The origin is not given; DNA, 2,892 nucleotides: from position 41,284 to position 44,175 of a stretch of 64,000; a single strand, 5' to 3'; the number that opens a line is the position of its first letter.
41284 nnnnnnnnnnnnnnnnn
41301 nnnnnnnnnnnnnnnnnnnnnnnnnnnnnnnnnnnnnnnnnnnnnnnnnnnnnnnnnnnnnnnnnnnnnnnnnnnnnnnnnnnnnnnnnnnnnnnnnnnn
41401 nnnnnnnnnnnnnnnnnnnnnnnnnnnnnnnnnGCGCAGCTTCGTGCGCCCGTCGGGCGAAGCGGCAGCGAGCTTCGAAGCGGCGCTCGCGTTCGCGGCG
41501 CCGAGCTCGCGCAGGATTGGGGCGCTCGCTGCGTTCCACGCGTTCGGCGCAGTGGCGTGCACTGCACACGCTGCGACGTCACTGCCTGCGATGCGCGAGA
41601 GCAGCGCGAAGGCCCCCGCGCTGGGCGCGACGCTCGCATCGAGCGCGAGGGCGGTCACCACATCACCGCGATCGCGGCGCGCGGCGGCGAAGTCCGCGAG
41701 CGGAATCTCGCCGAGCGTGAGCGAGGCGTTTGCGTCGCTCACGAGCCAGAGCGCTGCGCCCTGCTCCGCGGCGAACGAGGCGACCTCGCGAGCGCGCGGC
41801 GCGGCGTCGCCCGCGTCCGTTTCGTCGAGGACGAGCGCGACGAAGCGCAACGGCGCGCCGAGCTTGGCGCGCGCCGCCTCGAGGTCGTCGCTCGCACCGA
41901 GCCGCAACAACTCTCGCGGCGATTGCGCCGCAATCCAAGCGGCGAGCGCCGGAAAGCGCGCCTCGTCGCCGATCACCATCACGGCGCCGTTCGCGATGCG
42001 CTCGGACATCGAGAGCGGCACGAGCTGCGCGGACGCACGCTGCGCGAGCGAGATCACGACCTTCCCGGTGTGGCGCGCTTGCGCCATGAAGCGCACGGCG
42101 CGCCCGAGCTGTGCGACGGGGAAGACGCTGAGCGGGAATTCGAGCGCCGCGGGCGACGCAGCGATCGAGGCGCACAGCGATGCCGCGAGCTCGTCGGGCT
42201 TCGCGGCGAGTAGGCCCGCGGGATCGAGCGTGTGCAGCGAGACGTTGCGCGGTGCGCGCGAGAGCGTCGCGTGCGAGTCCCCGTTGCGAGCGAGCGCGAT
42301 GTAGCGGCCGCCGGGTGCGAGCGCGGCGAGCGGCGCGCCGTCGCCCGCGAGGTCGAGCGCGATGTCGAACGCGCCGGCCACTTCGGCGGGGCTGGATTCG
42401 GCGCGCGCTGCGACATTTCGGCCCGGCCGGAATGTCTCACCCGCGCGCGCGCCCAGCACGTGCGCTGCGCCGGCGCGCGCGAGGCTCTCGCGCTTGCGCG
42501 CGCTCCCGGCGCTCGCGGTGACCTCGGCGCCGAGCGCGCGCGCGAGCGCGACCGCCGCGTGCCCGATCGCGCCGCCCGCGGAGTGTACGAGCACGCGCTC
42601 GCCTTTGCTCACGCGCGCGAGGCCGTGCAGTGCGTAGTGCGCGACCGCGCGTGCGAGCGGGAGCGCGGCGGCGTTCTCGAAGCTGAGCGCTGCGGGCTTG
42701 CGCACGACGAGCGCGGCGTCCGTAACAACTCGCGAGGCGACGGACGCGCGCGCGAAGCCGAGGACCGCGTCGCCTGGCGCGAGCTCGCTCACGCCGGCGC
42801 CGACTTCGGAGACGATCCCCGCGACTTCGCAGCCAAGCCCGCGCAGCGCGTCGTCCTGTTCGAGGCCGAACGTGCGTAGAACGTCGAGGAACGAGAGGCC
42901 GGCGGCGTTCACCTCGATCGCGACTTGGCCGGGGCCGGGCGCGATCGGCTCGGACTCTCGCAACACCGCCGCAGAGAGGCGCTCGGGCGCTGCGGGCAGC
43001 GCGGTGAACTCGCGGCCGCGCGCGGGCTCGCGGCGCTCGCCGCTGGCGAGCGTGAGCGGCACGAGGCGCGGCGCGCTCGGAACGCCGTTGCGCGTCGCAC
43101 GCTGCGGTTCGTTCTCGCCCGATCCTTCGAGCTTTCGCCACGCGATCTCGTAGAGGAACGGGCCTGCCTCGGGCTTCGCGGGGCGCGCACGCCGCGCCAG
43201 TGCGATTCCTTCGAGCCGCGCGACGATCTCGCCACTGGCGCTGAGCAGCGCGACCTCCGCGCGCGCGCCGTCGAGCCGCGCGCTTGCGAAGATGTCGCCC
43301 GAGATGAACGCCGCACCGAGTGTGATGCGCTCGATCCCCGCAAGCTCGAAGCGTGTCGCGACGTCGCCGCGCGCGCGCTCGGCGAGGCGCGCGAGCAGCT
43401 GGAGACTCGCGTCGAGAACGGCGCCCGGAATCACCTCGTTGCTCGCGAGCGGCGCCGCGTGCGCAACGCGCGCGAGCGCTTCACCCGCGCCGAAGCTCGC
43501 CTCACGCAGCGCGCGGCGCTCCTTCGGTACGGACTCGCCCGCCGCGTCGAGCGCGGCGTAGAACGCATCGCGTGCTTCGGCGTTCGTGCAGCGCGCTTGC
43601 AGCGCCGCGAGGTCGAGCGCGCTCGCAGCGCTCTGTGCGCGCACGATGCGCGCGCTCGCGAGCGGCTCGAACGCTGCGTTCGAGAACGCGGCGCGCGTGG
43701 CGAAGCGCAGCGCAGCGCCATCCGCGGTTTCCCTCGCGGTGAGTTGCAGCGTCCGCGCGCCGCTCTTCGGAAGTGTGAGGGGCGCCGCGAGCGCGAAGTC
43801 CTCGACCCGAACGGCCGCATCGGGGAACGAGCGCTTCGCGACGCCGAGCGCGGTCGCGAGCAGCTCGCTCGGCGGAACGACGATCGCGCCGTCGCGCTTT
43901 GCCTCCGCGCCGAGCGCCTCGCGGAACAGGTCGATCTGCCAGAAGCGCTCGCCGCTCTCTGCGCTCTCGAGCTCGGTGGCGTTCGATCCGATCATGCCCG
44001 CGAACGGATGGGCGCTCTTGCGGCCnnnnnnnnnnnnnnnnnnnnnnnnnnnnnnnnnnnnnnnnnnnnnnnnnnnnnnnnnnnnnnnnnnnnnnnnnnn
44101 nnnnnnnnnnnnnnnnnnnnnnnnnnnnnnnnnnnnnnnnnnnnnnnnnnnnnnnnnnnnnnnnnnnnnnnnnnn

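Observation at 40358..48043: Orphan one-module reducing PKS operon with a lipocalin-like partner, no recognisable KR and no TE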

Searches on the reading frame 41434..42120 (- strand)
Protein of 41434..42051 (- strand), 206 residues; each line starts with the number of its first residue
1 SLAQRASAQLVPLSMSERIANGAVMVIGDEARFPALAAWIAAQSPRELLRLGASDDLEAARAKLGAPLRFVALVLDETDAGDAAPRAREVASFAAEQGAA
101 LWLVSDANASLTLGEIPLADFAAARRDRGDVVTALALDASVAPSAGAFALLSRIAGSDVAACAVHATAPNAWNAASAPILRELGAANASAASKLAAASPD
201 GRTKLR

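Call 20: search_protein_families(library=pfam, proteins=[window:41434-42051:-, window:41434-42120:-], max_evalue=10)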
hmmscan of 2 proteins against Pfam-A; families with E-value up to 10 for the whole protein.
window:41434-42051:- (206 aa): 1 family
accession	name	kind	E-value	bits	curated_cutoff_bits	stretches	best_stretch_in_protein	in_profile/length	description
PF13838.12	Clathrin_H_link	-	0.26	11.8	27.8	1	37-50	25-38/66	Clathrin-H-link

window:41434-42120:- (229 aa): 3 families
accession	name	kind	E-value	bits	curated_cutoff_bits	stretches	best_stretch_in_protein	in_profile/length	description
PF13602.12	ADH_zinc_N_2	-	0.056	14.8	27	1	1-23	112-134/134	Zinc-binding dehydrogenase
PF15406.12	PH_6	-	0.16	12.8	30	1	103-150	29-77/111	Pleckstrin homology domain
PF13838.12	Clathrin_H_link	-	0.32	11.5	27.8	1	60-73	25-38/66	Clathrin-H-link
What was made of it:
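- Tried and rejected: Pfam on X alone at E<=10 (call 20).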

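Call 56: search_protein_representatives(alignment_id=A2)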
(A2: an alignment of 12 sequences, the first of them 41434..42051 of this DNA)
Query: 12 sequences, 215 profile positions. Proteins with E-value up to 0.001 (for the whole library): 7; up to 1e-10: 4; up to 1e-30: 4. The best 7 are listed.
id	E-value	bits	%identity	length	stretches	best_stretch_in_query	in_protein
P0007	3.6e-91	321.2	-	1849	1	1-215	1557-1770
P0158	4.7e-79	281.6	-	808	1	1-215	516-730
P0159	2.3e-70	253.2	-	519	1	1-215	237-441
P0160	2.3e-66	240.1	-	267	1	24-215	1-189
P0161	1.9e-05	41.0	-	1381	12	16-36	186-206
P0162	6.4e-05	39.3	-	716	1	21-167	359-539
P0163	3.3e-04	36.9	-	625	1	14-148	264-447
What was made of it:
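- Tried and rejected: It found only 4 strong hits, all family members, so it gave no bridge to KRs and no other home for the domain (call 56).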

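Call 65: predict_structure(alignment_id=A2)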
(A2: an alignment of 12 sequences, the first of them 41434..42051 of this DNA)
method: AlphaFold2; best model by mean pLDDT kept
length: 206 residues; sequences in the alignment: 12
mean_pLDDT: 81.6   pTM: 0.76
mean pLDDT of the five models: 81.6, 79.3, 79.1, 78.7, 76.4
residues with pLDDT >= 90: 108; 70-90: 43; 50-70: 40; < 50: 15
segments of 3 or more residues with pLDDT < 50: 190-194, 204-206
pLDDT, mean of each block of 10 residues (from residue 1): 53 79 94 94 95 93 95 80 86 95 92 86 93 93 92 88 81 64 52 49 42
secondary structure, 60 per line:
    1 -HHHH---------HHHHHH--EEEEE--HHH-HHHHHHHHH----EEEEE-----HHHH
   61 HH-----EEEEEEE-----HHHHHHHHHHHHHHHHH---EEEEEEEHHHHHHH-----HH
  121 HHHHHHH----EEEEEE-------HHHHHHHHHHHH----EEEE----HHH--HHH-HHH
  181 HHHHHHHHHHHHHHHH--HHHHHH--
elements in order: H2-5 H15-20 E23-27 H34-42 E47-51 H57-62 E68-74 H80-96 E100-106 H107-113 H119-127 E132-137 H145-156 E161-164 H178-196 H199-204
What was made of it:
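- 41434..42051 (-): Region X (aa 1554-1759): eroded, catalytically dead KR catalytic subdomain. AF2 gives pLDDT 82 with alternating beta/alpha elements (call 65).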

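Call 68: fold_search(model_id=the predicted structure, library=pdb)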
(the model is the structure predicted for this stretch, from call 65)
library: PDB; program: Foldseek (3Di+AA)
matches with E <= 10: 1307; with E <= 0.001: 0
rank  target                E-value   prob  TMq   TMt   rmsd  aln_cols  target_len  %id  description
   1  8z0e_B                1.8e-02  0.92  0.35  0.20   6.3       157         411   16  Structure of human Glutamate oxaloacetate transaminase 1 (GOT1) mutant - P15R (released 2025-04-16)
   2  9cb6_D                2.1e-02  0.91  0.30  0.27   5.5       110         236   22  Crystal Structure of RT-PhyR (ruthe_02744) (released 2025-05-28)
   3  3r74_A                2.1e-02  0.85  0.28  0.11  11.6       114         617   17  Crystal structure of 2-amino-2-desoxyisochorismate synthase (ADIC) synthase PhzE from Burkholderia lata 383 (released 2011-03-30)
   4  9cb6_C                2.3e-02  0.92  0.29  0.25   5.4       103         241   20  Crystal Structure of RT-PhyR (ruthe_02744) (released 2025-05-28)
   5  3r75_A                2.6e-02  0.91  0.27  0.11   4.2        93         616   15  Crystal structure of 2-amino-2-desoxyisochorismate synthase (ADIC) synthase PhzE from Burkholderia lata 383 in complex (released 2011-03-30)
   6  4zmr_A                2.9e-02  0.87  0.38  0.38   6.1       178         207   14  Structural characterization of the full-length response regulator spr1814 in complex with a phosphate analogue reveals (released 2016-04-27)
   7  9n1b                  3.1e-02  0.87  0.33  0.13   4.9       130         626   15  Crystal structure of CysS from Corallococcus sp. CA054B with 5'-deoxyadenosine, methionine, and pantetheinylated 3-metho (released 2026-01-28)
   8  2cb1                  3.3e-02  0.77  0.24  0.14   5.8       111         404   19  Crystal Structure of O-actetyl Homoserine Sulfhydrylase From Thermus Thermophilus HB8,OAH2. (released 2007-01-03)
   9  1xi3_A                3.8e-02  0.66  0.30  0.30   9.3       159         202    9  Thiamine phosphate pyrophosphorylase from Pyrococcus furiosus Pfu-1255191-001 (released 2004-09-28)
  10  1gc0_B                4.0e-02  0.93  0.28  0.18   4.1        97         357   18  CRYSTAL STRUCTURE OF THE PYRIDOXAL-5'-PHOSPHATE DEPENDENT L-METHIONINE GAMMA-LYASE FROM PSEUDOMONAS PUTIDA (released 2002-05-08)
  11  9cb6_A                4.0e-02  0.85  0.30  0.26   5.6       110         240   22  Crystal Structure of RT-PhyR (ruthe_02744) (released 2025-05-28)
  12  1gc0_C                4.3e-02  0.91  0.29  0.18   4.6       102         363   18  CRYSTAL STRUCTURE OF THE PYRIDOXAL-5'-PHOSPHATE DEPENDENT L-METHIONINE GAMMA-LYASE FROM PSEUDOMONAS PUTIDA (released 2002-05-08)
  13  4hf7                  4.5e-02  0.80  0.37  0.37  10.7       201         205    9  Crystal structure of a GDSL-like lipase (BT0569) from Bacteroides thetaiotaomicron VPI-5482 at 1.77 A resolution (released 2012-10-24)
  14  9cpa_C                4.5e-02  0.57  0.23  0.21   9.0       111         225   15  Structure of a Mammalian DHX29-bound 43S Pre-initiation Complex (released 2025-07-23)
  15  7wvz_A                5.5e-02  0.85  0.42  0.07   6.1       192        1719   17  CalA3_modular PKS_KS-AT-DH-KR (released 2023-02-22)
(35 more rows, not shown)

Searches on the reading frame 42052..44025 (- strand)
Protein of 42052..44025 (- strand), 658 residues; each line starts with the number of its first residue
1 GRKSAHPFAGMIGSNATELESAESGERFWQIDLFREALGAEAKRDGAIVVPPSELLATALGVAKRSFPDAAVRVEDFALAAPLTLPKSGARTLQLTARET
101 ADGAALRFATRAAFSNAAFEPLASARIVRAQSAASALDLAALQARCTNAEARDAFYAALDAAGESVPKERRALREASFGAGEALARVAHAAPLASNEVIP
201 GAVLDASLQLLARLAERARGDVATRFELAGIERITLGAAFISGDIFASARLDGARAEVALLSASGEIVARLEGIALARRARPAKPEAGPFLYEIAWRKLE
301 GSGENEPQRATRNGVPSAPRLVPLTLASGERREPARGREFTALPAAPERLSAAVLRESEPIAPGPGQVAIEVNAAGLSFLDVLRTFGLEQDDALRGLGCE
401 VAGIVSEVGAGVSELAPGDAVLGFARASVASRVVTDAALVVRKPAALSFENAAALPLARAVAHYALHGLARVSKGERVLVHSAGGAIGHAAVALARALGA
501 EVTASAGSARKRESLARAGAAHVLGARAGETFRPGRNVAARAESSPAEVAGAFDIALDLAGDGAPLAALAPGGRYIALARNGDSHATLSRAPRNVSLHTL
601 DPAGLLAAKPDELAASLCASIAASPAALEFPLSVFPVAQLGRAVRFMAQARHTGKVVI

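Call 44: search_solved_structures(query=window:42052-44025:-, max_evalue=0.001, show_alignments=4)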
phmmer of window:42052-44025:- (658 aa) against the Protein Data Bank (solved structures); distinct sequences matched with E-value up to 0.001: 101 (the best 60 are shown).
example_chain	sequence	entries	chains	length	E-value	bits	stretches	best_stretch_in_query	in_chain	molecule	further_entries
9d2y_A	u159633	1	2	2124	4.8e-40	141.2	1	296-658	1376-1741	Multifunctional mycocerosic acid synthase membrane-associated MAS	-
9d2z_A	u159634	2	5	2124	4.8e-40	141.2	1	296-658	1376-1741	Mycocerosic acid synthase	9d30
5bp4_A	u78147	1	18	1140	2.5e-39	138.9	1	302-658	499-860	Mycocerosic acid synthase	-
5dp1_A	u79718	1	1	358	2.6e-33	119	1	363-658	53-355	CurK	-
3slk_A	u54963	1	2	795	1.8e-31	112.9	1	305-658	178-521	Polyketide synthase extender module 2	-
8g7w_A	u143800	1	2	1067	3.5e-26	95.5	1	305-658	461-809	Type I PKS module 4, module 5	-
5dp2_A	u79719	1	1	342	9.8e-25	90.7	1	366-658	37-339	CurF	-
1qor_A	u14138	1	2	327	1.6e-23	86.7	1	349-529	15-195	QUINONE OXIDOREDUCTASE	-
5doz_A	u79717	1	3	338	3.7e-23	85.5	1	361-657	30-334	JamJ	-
5dov_A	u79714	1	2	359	4.5e-23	85.2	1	361-657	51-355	JamJ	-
6lhr_A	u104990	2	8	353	4e-21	78.8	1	356-525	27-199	Synaptic vesicle membrane protein VAT-1 homolog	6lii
6k9y_A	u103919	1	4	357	4.1e-21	78.7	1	356-525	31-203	Synaptic vesicle membrane protein VAT-1 homolog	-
4w82_A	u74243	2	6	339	6.1e-19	71.6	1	353-658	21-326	Fatty acid synthase | Enoyl-[acyl-carrier-protein] reductase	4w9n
9kuj_A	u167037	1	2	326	1e-18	70.8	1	357-525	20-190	Quinone oxidoreductase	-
3jyl_A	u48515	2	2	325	2.9e-18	69.3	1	357-520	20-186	Quinone oxidoreductase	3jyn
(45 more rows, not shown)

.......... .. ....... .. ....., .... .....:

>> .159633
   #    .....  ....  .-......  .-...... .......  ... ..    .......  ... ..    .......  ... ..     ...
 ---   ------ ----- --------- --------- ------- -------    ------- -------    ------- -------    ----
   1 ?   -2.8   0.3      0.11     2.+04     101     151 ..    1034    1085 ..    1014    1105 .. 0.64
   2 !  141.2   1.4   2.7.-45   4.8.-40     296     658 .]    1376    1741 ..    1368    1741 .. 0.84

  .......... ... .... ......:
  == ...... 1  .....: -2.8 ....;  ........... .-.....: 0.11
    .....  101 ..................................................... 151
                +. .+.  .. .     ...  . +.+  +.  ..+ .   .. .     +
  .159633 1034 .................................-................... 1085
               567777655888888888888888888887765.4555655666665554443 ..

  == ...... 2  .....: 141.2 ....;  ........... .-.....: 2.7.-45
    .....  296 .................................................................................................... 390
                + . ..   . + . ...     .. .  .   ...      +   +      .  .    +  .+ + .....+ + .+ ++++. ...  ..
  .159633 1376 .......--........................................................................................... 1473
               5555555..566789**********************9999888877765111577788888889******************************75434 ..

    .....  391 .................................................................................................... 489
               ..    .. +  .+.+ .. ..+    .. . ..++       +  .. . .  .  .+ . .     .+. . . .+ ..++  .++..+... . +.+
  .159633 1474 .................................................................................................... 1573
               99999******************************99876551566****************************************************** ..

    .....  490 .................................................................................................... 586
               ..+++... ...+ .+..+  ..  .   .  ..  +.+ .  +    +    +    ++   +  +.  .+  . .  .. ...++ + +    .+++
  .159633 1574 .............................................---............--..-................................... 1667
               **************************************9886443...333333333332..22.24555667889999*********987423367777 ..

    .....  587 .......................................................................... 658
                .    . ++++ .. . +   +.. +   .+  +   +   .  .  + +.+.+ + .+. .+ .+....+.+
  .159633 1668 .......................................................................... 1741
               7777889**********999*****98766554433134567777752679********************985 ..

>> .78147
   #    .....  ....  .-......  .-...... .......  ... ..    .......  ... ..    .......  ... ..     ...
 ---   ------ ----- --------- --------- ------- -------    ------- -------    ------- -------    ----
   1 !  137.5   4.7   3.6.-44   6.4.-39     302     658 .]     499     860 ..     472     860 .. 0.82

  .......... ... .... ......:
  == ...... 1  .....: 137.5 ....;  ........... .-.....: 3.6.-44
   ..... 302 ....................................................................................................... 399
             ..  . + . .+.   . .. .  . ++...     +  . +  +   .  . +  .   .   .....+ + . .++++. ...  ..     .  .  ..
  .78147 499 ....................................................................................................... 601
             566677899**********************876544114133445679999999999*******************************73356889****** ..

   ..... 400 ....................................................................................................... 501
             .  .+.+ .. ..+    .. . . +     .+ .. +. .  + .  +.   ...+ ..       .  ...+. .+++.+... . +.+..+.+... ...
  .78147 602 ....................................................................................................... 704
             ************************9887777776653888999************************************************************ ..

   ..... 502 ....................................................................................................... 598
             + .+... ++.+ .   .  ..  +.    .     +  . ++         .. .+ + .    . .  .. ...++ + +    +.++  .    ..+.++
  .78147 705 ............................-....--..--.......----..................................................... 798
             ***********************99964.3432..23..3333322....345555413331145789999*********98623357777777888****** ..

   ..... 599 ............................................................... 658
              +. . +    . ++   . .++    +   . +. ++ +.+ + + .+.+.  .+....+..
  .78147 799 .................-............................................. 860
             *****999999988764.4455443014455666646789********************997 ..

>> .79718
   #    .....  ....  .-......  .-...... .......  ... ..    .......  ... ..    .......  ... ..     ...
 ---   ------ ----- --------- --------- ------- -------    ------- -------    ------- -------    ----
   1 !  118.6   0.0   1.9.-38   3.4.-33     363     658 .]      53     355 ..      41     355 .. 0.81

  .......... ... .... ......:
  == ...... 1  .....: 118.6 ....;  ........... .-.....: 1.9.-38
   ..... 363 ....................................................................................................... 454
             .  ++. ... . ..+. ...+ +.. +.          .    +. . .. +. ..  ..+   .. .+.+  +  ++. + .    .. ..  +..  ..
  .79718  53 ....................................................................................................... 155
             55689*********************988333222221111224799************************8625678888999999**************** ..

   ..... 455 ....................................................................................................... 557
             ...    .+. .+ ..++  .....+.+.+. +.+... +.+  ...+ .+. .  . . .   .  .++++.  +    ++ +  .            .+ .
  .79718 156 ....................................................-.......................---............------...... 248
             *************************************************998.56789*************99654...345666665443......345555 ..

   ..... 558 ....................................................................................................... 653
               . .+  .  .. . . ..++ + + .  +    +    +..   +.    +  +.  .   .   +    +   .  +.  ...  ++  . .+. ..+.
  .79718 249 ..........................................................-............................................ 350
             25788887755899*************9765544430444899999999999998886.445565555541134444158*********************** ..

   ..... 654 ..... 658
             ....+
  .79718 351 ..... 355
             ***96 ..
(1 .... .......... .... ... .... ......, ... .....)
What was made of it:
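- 42052..42990 (-): ER domain (aa 1241-1553), MDR fold, NADPH motif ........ retained. phmmer against MAS ER E 5e-40 and CurK ER E 3e-33 (call 44).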
